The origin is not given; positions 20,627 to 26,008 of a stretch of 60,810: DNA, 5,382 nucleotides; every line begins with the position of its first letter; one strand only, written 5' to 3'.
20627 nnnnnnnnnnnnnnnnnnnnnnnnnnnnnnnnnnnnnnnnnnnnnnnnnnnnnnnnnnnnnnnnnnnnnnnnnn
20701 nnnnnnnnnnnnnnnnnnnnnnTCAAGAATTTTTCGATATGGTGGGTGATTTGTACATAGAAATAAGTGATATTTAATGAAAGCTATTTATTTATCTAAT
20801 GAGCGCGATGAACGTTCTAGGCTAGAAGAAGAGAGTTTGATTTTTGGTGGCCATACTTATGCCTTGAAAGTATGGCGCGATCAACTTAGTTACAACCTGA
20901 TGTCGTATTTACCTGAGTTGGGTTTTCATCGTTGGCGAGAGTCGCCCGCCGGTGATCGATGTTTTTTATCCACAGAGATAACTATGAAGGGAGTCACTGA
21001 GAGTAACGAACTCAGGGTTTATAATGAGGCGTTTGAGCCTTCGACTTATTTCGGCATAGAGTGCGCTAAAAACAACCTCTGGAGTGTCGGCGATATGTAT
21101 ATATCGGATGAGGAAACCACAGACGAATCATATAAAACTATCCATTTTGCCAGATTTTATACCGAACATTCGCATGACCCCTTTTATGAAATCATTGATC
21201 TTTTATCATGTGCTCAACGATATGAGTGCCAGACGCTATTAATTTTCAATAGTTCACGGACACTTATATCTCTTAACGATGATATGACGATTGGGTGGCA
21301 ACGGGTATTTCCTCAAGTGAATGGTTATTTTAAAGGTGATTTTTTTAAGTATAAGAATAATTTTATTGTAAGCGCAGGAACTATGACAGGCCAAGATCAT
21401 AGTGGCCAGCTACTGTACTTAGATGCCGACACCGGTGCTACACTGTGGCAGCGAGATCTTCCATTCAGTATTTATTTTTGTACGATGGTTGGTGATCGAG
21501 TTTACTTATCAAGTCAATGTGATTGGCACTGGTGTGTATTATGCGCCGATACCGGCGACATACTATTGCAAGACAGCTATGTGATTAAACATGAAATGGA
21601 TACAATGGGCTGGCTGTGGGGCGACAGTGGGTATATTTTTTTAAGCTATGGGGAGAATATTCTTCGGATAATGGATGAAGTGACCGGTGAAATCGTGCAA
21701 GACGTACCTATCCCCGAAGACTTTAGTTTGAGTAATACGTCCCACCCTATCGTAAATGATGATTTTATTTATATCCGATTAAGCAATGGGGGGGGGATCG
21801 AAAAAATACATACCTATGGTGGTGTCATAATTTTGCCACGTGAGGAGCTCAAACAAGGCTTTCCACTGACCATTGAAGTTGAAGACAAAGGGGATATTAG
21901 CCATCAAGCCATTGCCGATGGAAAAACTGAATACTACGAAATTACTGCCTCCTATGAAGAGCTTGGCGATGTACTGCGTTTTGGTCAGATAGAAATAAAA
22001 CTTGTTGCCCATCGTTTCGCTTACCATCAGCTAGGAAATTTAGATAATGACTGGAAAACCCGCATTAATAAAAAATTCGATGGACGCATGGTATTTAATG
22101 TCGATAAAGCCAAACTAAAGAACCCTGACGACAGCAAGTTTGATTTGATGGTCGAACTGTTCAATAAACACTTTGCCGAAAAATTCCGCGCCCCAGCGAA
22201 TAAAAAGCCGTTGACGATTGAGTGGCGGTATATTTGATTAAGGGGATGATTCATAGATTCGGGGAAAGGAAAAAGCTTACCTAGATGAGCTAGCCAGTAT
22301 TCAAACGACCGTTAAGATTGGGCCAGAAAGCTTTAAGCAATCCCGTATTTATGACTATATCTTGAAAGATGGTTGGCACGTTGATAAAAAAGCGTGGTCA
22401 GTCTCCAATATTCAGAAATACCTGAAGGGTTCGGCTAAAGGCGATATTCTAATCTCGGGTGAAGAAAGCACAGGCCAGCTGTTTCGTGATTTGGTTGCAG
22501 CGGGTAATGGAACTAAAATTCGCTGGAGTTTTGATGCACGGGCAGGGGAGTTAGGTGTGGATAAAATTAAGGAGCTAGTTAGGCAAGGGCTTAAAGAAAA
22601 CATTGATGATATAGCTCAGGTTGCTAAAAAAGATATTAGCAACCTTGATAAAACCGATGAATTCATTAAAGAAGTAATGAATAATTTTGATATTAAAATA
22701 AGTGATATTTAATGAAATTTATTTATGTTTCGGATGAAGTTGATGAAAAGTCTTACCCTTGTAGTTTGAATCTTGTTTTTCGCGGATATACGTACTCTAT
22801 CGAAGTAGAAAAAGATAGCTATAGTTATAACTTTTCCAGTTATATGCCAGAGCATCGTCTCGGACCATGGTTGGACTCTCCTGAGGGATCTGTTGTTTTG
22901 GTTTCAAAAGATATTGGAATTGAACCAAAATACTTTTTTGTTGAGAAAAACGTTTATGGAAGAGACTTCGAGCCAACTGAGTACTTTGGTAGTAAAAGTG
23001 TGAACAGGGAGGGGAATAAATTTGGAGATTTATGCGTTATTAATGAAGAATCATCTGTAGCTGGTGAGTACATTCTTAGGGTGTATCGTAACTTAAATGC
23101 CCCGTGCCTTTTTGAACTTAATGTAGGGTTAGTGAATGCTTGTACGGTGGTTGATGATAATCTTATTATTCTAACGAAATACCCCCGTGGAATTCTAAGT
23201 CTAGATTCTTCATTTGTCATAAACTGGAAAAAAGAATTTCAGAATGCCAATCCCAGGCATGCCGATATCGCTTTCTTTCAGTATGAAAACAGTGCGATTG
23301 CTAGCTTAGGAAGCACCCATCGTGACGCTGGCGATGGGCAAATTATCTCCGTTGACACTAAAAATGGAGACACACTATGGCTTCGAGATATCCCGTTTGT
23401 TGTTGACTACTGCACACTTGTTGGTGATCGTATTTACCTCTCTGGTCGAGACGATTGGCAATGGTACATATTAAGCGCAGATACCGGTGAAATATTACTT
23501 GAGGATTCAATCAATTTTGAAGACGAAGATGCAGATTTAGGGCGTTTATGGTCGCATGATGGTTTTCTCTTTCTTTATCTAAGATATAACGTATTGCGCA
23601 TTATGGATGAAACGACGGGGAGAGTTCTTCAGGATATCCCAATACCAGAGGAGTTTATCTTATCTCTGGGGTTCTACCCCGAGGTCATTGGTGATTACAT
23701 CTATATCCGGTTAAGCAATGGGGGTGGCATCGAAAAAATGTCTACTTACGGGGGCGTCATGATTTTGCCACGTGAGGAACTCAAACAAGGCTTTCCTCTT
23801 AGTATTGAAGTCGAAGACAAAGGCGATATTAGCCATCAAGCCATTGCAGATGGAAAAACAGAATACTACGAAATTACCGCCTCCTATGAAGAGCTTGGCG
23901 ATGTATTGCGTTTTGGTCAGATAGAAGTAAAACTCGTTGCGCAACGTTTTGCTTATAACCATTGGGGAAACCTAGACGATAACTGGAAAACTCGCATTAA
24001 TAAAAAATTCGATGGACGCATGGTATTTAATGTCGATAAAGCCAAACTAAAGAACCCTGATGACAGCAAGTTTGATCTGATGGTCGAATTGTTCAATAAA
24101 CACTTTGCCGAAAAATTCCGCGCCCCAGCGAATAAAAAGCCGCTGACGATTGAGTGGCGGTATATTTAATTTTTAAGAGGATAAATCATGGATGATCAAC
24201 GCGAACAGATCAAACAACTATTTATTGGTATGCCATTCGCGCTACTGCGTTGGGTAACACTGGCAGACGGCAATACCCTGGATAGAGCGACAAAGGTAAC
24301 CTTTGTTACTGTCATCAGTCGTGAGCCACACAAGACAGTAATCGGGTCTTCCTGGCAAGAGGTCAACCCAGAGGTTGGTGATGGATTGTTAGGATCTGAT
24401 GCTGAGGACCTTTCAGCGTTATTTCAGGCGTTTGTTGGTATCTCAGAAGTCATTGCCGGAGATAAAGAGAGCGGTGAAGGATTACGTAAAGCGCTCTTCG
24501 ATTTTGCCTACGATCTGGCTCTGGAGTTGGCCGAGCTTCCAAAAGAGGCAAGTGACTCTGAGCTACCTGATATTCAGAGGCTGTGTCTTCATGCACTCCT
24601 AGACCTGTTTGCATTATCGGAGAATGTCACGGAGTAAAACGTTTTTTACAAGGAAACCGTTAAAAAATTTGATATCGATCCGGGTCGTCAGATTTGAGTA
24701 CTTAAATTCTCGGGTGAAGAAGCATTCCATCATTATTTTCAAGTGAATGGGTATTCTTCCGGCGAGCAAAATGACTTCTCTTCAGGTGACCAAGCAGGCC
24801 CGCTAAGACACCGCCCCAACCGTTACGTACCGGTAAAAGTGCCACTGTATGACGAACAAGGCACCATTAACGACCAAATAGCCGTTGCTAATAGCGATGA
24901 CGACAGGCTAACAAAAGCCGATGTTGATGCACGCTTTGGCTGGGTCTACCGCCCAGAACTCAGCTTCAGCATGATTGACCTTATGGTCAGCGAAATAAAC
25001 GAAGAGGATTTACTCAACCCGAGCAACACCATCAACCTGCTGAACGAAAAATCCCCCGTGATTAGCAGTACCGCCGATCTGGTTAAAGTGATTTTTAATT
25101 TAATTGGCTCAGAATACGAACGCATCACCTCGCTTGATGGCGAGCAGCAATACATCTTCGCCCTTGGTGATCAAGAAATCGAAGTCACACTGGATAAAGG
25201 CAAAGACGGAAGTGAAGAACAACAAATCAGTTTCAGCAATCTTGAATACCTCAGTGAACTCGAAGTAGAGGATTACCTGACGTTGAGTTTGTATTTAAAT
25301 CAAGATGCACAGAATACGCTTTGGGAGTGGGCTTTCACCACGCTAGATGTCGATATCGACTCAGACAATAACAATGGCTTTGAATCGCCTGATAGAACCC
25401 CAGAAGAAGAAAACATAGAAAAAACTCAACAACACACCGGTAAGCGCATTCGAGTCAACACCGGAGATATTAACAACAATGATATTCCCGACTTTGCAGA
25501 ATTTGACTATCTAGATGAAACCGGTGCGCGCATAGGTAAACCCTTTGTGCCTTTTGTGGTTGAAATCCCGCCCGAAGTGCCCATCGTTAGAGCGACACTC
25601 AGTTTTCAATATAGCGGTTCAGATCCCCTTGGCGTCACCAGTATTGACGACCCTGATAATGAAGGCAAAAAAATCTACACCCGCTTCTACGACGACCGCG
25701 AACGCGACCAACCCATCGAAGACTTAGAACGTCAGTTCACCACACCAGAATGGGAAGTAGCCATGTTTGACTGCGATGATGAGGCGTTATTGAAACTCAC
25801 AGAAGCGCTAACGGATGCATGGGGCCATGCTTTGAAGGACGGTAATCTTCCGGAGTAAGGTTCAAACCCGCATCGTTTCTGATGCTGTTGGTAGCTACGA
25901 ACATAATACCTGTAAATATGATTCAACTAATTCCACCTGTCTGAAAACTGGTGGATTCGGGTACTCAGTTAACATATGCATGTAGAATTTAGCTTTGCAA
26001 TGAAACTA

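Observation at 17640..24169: Array of PD-(D/E)xK-like nuclease modules (full, orphan, vestigial), each coupled to a 459-486 aa paralogous partner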

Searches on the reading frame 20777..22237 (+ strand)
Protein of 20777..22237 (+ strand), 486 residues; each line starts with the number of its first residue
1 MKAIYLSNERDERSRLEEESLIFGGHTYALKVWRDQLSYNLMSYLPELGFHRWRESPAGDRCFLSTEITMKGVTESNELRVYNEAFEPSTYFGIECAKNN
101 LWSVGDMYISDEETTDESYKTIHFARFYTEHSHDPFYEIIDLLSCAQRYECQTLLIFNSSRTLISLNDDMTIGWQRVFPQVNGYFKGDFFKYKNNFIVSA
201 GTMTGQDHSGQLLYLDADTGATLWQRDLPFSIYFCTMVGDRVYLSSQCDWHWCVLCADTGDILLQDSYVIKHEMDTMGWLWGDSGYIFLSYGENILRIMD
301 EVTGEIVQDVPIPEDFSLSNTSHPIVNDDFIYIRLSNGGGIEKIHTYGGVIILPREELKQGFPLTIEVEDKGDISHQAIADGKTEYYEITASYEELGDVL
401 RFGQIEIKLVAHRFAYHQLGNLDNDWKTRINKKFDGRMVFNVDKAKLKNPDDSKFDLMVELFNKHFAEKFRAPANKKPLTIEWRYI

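Call 3: search_protein_families(library=pfam, proteins=[window:20777-22237:+], max_evalue=1)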
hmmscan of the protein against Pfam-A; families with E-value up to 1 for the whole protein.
window:20777-22237:+ (486 aa): 2 families
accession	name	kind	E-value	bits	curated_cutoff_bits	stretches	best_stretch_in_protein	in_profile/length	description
PF13360.13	PQQ_2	-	0.026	14.6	27.6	1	207-333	40-174/233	Outer membrane protein assembly factor BamB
PF13570.13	Beta-prop_ACSF4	-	0.18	11.6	133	1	207-320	26-139/329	Beta-alanine-activating enzyme, beta-propeller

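Call 4: search_protein_families(library=ncbifam, proteins=[window:20777-22237:+], max_evalue=1)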
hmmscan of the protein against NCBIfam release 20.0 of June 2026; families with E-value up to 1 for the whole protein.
window:20777-22237:+ (486 aa): 3 families
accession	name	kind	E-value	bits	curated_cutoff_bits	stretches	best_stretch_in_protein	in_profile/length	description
NF008351.0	PRK11138.1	equivalog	0.00033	19.3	423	1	206-338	262-386/394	outer membrane protein assembly factor BamB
NF000728.0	PRK00042.3-2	equivalog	0.0035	16.9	255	1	125-192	5-73/231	triose-phosphate isomerase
TIGR03300.1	assembly_YfgL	equivalog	0.1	11.2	285.2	1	197-337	238-370/377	outer membrane protein assembly factor BamB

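Call 5: search_protein_families(library=padloc, proteins=[window:20777-22237:+], max_evalue=1)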
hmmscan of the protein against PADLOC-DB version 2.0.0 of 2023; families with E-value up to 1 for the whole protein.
window:20777-22237:+ (486 aa): 0 families

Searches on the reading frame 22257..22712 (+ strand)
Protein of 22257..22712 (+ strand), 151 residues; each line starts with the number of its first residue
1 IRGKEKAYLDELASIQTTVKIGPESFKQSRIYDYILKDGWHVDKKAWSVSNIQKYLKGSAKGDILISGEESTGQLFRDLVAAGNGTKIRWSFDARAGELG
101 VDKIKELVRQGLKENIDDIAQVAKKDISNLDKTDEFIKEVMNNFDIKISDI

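Call 3: search_protein_families(library=pfam, proteins=[window:22257-22712:+], max_evalue=1)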
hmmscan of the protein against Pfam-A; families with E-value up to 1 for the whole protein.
window:22257-22712:+ (151 aa): 2 families
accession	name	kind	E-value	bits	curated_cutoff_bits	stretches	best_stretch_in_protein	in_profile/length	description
PF06240.19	COXG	-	0.063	13.4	22.2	1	60-126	73-138/140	Carbon monoxide dehydrogenase subunit G (CoxG)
PF10604.15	Polyketide_cyc2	-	0.21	12.3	27.4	1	80-122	94-140/142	Polyketide cyclase / dehydrase and lipid transport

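Call 4: search_protein_families(library=ncbifam, proteins=[window:22257-22712:+], max_evalue=1)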
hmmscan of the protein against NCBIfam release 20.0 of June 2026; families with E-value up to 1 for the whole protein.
window:22257-22712:+ (151 aa): 2 families
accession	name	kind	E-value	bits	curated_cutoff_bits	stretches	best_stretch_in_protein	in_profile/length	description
TIGR03966.1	actino_HemFlav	equivalog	0.066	11.9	470.85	1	90-139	336-381/385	pre-mycofactocin synthase MftD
NF041479.2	spor_membprot_YtrI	equivalog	0.08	12.8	125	1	103-150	93-141/166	sporulation membrane protein YtrI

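Call 5: search_protein_families(library=padloc, proteins=[window:22257-22712:+], max_evalue=1)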
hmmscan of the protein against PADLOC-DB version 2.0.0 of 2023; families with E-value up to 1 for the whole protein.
window:22257-22712:+ (151 aa): 0 families

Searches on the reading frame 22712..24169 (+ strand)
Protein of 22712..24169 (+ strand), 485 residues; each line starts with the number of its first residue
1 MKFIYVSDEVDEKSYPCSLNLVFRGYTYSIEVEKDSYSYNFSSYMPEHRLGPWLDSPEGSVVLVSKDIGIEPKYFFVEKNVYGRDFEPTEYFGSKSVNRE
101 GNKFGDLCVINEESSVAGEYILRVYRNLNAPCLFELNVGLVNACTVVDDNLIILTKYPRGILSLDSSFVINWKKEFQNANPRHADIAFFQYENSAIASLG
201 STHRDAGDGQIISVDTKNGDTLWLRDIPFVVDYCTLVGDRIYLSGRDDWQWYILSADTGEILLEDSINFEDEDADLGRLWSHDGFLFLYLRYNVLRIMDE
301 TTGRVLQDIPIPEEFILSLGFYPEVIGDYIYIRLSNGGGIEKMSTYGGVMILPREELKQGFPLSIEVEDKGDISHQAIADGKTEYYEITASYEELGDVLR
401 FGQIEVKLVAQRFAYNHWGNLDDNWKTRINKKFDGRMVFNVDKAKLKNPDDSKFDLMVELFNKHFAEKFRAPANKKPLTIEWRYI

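Call 3: search_protein_families(library=pfam, proteins=[window:22712-24169:+], max_evalue=1)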
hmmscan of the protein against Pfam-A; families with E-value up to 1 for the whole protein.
window:22712-24169:+ (485 aa): 1 family
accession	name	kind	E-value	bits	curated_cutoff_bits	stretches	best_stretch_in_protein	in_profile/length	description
PF13360.13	PQQ_2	-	0.15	12.1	27.6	1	200-261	170-229/233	Outer membrane protein assembly factor BamB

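Call 4: search_protein_families(library=ncbifam, proteins=[window:22712-24169:+], max_evalue=1)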
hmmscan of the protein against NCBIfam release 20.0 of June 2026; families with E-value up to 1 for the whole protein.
window:22712-24169:+ (485 aa): 1 family
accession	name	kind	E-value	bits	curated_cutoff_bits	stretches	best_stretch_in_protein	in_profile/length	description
NF008351.0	PRK11138.1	equivalog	0.13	10.8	423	1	208-333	265-382/394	outer membrane protein assembly factor BamB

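Call 5: search_protein_families(library=padloc, proteins=[window:22712-24169:+], max_evalue=1)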
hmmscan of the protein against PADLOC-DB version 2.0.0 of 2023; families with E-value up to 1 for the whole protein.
window:22712-24169:+ (485 aa): 0 families

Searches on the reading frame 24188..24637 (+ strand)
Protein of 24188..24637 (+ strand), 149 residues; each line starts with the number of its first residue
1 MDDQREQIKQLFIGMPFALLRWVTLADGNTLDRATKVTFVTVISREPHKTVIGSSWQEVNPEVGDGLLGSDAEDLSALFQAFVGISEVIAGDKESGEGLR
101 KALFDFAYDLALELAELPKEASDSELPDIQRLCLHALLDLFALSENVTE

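Call 3: search_protein_families(library=pfam, proteins=[window:24188-24637:+], max_evalue=1)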
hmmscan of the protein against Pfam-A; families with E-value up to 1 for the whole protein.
window:24188-24637:+ (149 aa): 0 families

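Call 4: search_protein_families(library=ncbifam, proteins=[window:24188-24637:+], max_evalue=1)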
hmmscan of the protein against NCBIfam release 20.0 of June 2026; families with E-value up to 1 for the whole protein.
window:24188-24637:+ (149 aa): 0 families

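Call 5: search_protein_families(library=padloc, proteins=[window:24188-24637:+], max_evalue=1)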
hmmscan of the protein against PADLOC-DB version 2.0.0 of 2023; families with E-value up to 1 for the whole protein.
window:24188-24637:+ (149 aa): 0 families

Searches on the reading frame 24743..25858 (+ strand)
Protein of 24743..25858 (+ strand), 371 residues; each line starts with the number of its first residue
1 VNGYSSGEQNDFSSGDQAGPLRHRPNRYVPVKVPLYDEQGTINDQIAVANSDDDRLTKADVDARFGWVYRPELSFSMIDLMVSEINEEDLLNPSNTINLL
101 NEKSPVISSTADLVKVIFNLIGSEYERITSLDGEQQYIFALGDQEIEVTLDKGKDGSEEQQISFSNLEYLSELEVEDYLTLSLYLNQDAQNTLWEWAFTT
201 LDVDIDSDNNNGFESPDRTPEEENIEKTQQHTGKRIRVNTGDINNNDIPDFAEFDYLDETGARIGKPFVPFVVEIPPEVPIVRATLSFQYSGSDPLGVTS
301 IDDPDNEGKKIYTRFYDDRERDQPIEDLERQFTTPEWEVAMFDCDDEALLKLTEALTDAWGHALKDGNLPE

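Call 3: search_protein_families(library=pfam, proteins=[window:24743-25858:+], max_evalue=1)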
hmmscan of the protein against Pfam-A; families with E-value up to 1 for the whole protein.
window:24743-25858:+ (371 aa): 2 families
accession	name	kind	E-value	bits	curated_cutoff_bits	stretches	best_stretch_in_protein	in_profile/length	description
PF24154.1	Tis1_ImmP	-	0.066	13.8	27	1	305-333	28-56/74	Tis1 immunity protein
PF23247.1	LRR_RPS2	-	0.17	12.2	27.9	1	74-181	26-136/160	Plant disease resistance protein RPS2-like, leucine-rich repeats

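Call 4: search_protein_families(library=ncbifam, proteins=[window:24743-25858:+], max_evalue=1)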
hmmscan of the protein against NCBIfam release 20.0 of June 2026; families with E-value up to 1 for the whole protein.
window:24743-25858:+ (371 aa): 1 family
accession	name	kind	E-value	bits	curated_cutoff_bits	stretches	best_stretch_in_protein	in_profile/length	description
NF038353.1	FxLYD_dom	domain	0.042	13.7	23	0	24-42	16-34/71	FxLYD domain-containing protein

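Call 5: search_protein_families(library=padloc, proteins=[window:24743-25858:+], max_evalue=1)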
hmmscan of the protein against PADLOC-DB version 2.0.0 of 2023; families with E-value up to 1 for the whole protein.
window:24743-25858:+ (371 aa): 0 families
